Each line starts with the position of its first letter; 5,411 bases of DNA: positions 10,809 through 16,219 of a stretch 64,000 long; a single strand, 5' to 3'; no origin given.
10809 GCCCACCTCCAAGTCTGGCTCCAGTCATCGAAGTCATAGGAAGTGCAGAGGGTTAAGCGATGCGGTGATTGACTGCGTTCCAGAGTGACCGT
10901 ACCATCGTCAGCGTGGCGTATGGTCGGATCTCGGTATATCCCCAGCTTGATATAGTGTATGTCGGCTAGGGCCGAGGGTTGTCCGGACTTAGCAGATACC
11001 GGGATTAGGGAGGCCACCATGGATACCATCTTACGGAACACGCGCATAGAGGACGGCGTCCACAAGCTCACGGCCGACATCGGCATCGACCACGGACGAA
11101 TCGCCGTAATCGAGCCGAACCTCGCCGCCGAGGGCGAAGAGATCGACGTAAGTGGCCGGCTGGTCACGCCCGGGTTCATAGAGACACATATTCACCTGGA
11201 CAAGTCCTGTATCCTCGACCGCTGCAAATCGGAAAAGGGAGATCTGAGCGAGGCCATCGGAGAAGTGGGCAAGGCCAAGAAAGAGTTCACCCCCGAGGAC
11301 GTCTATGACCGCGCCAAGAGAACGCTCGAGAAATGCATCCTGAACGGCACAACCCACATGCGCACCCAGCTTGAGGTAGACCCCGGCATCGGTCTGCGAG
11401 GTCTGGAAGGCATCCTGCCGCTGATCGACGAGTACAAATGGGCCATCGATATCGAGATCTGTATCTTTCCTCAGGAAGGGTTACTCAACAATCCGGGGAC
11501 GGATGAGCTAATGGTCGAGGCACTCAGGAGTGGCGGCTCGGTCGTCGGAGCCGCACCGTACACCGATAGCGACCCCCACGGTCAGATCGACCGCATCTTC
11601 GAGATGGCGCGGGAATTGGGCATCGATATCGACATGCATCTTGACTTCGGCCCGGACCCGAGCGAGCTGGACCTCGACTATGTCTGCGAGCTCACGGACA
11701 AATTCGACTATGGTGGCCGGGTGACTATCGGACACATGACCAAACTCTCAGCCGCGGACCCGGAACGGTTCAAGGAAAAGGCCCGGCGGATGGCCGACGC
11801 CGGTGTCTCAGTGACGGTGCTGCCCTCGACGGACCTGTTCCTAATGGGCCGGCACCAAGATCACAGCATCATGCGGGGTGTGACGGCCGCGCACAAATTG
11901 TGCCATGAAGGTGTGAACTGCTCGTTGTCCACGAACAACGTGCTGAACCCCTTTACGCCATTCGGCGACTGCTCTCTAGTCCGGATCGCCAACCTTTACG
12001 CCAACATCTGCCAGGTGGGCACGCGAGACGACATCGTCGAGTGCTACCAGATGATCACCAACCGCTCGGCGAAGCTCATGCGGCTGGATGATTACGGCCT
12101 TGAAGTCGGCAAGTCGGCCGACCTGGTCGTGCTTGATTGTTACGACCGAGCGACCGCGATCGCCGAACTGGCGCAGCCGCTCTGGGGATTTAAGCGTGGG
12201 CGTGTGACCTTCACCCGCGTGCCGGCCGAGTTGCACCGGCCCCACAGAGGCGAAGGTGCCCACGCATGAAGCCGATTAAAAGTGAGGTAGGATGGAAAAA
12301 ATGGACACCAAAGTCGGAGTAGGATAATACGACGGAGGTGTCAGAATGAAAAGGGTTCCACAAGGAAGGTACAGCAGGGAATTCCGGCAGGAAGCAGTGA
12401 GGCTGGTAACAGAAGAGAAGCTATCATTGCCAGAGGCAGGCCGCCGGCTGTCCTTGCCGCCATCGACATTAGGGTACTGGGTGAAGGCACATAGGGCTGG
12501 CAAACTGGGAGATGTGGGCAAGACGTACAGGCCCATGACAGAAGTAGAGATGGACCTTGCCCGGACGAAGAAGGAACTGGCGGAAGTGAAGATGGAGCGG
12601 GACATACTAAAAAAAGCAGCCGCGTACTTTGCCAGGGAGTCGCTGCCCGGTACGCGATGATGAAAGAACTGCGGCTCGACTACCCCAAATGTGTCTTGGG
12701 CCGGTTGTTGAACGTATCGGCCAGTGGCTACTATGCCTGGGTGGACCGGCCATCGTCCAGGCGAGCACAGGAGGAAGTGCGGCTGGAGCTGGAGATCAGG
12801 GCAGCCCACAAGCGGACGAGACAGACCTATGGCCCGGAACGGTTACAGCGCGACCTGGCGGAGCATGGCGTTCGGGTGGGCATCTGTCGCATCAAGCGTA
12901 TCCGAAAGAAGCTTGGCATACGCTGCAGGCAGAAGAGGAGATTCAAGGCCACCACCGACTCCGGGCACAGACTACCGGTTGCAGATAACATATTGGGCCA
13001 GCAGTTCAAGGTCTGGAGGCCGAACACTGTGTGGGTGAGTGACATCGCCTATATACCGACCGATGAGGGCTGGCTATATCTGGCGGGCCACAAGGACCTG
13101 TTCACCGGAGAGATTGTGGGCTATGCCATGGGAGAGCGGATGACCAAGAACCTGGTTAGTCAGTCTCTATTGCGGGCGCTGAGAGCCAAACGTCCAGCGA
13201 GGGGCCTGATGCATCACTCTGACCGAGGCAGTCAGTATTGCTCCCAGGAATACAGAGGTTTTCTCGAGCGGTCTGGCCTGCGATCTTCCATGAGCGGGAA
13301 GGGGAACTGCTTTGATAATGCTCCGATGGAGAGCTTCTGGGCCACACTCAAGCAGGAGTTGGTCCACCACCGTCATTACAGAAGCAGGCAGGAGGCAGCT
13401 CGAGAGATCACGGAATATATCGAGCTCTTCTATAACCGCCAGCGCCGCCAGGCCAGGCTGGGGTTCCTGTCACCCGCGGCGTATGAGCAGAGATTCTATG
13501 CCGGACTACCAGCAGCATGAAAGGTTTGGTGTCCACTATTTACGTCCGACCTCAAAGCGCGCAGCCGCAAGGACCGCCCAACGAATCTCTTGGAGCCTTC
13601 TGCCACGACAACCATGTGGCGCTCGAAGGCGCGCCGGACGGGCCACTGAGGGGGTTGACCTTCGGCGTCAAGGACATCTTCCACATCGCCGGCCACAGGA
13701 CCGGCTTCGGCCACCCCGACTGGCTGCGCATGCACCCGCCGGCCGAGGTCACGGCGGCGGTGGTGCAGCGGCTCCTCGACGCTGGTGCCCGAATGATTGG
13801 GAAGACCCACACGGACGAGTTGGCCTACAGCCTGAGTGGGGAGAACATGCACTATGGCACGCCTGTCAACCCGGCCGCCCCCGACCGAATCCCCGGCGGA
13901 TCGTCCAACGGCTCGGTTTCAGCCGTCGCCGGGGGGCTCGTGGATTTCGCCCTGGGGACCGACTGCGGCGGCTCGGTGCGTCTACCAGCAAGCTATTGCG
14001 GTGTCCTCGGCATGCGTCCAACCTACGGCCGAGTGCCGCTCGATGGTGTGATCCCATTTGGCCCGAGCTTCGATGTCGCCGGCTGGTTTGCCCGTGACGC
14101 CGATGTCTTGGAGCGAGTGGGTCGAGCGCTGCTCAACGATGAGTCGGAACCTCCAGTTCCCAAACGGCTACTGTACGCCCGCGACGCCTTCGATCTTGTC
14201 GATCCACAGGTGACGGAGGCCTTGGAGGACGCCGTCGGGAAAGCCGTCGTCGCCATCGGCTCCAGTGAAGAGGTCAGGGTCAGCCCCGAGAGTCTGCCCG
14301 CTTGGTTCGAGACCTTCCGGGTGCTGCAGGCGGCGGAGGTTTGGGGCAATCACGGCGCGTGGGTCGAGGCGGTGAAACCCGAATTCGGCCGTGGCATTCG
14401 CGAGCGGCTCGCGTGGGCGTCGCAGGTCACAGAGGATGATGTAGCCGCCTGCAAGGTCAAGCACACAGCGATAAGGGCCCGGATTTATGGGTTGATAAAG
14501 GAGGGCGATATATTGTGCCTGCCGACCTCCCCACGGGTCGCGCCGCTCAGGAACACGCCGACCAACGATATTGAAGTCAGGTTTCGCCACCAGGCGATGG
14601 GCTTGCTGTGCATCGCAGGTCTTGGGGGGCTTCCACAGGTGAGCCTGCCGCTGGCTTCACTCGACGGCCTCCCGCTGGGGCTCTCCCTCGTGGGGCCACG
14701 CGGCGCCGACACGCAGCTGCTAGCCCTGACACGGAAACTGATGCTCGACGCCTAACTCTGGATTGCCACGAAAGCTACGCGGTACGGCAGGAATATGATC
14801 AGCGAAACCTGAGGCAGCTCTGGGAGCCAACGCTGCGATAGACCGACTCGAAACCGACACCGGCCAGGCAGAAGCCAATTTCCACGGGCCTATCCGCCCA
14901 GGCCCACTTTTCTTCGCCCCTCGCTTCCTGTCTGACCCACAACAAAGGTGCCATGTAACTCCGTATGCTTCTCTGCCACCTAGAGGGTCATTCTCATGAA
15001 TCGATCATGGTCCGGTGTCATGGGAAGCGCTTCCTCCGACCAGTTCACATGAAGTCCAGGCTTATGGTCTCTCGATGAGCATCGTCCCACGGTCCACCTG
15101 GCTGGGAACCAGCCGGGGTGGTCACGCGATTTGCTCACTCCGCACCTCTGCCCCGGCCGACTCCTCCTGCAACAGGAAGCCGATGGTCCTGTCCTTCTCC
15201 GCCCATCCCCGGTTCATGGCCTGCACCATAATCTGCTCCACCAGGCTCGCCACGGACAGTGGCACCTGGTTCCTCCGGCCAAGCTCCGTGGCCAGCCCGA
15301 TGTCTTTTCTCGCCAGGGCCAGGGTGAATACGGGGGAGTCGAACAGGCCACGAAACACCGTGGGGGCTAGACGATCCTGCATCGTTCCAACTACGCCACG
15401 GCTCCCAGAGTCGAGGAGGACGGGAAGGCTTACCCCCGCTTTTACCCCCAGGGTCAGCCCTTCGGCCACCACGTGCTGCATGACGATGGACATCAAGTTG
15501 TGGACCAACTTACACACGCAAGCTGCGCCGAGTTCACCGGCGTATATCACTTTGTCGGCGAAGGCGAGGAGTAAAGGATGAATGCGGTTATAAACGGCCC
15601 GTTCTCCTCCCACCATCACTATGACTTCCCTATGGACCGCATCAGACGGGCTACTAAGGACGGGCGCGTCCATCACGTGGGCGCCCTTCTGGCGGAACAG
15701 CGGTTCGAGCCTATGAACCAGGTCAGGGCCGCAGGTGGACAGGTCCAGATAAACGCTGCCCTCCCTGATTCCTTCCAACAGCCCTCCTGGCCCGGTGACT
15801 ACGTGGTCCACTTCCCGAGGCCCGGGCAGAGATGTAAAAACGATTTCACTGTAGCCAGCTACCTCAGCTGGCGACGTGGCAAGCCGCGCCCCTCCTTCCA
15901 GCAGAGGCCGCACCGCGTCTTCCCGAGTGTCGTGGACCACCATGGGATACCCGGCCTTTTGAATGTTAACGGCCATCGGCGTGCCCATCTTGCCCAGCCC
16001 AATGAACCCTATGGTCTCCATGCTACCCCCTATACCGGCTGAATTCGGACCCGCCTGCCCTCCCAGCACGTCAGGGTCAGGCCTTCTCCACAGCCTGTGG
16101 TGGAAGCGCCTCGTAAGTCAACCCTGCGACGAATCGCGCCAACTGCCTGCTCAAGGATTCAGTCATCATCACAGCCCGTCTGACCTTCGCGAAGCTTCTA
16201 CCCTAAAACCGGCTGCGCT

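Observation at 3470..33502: About 30 kb bracketed by tRNA-Leu(UAA) and a direct repeat of its 3' half that breaks at the anticodon loop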

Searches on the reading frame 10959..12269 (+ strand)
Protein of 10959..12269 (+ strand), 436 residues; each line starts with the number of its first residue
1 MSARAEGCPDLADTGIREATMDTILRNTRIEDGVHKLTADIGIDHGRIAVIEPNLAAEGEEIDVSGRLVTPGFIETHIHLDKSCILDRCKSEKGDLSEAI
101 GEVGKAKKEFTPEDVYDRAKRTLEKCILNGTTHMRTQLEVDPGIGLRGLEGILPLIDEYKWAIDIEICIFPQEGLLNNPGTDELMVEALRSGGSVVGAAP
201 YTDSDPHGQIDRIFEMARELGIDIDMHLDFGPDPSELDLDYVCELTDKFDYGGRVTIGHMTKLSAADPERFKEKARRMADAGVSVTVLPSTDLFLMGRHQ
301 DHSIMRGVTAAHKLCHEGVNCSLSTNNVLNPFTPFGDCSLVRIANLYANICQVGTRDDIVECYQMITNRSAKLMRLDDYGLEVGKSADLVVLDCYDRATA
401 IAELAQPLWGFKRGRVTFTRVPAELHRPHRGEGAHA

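Call 8: search_protein_families(library=pfam, proteins=[window:10959-12269:+])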
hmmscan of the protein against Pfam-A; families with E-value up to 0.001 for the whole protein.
window:10959-12269:+ (436 aa): 2 families
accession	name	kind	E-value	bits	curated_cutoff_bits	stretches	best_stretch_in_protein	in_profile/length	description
PF07969.17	Amidohydro_3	-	9.4e-31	108.2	29.7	2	174-400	218-451/472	Amidohydrolase family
PF01979.26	Amidohydro_1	-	4e-21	76.1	25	1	68-406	1-331/345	Amidohydrolase family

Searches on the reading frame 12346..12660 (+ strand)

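Call 57: search_protein_families(library=pfam, max_evalue=0.01, proteins=[window:12346-12660:+])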
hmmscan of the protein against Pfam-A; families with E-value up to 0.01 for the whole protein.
window:12346-12660:+ (104 aa): 3 families
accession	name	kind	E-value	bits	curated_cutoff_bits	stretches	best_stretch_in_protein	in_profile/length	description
PF01527.26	HTH_Tnp_1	-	2.9e-11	43.9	24.1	1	7-79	5-75/75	Transposase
PF13384.12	HTH_23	-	0.0026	18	24.6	1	14-52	7-44/50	Homeodomain-like domain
PF13518.12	HTH_28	-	0.0094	16.5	25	0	13-52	1-39/52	Helix-turn-helix domain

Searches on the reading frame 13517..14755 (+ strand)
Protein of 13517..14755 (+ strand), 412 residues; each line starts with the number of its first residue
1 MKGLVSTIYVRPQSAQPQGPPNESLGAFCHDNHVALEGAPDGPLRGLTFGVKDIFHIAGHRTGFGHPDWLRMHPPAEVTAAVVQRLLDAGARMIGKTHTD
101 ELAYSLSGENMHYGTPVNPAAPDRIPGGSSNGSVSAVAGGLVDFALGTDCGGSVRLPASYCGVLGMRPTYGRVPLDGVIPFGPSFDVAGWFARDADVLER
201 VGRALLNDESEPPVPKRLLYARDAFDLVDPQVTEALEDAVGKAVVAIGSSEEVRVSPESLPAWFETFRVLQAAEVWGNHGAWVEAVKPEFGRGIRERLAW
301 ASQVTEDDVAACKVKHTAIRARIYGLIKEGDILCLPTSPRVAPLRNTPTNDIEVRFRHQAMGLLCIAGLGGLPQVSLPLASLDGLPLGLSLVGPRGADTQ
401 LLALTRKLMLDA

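Call 9: search_protein_families(library=pfam, proteins=[window:13517-14755:+])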
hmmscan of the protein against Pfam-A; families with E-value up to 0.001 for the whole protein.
window:13517-14755:+ (412 aa): 1 family
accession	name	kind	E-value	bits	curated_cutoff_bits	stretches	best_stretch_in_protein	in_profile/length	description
PF01425.27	Amidase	-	7.9e-68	230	27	1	31-402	36-445/445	Amidase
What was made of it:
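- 12283..13555 (+): IS3-family insertion sequence (orfA 12346-12660, orfB 12657-13520). It abuts an amidase (13517-14755) that lacks its first 35 or so profile positions. Amidase match starts at profile position 36 (call 9).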

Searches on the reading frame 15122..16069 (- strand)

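Call 9: search_protein_families(library=pfam, proteins=[window:15122-16069:-])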
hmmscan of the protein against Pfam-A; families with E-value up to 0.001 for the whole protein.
window:15122-16069:- (315 aa): 4 families
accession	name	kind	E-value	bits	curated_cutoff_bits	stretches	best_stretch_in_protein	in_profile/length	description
PF03446.21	NAD_binding_2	-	1.1e-37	130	21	1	19-178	1-161/161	NAD binding domain of 6-phosphogluconate dehydrogenase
PF14833.11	NAD_binding_11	-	5.9e-17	62.5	30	1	181-294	1-115/122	NAD-binding of NADP-dependent 3-hydroxyisobutyrate dehydrogenase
PF03807.23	F420_oxidored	-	1.1e-05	26.3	21.6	1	19-82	1-68/94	NADP oxidoreductase coenzyme F420-dependent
PF02826.25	2-Hacid_dh_C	-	0.0002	21.2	25.1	1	17-91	36-109/178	D-isomer specific 2-hydroxyacid dehydrogenase, NAD binding domain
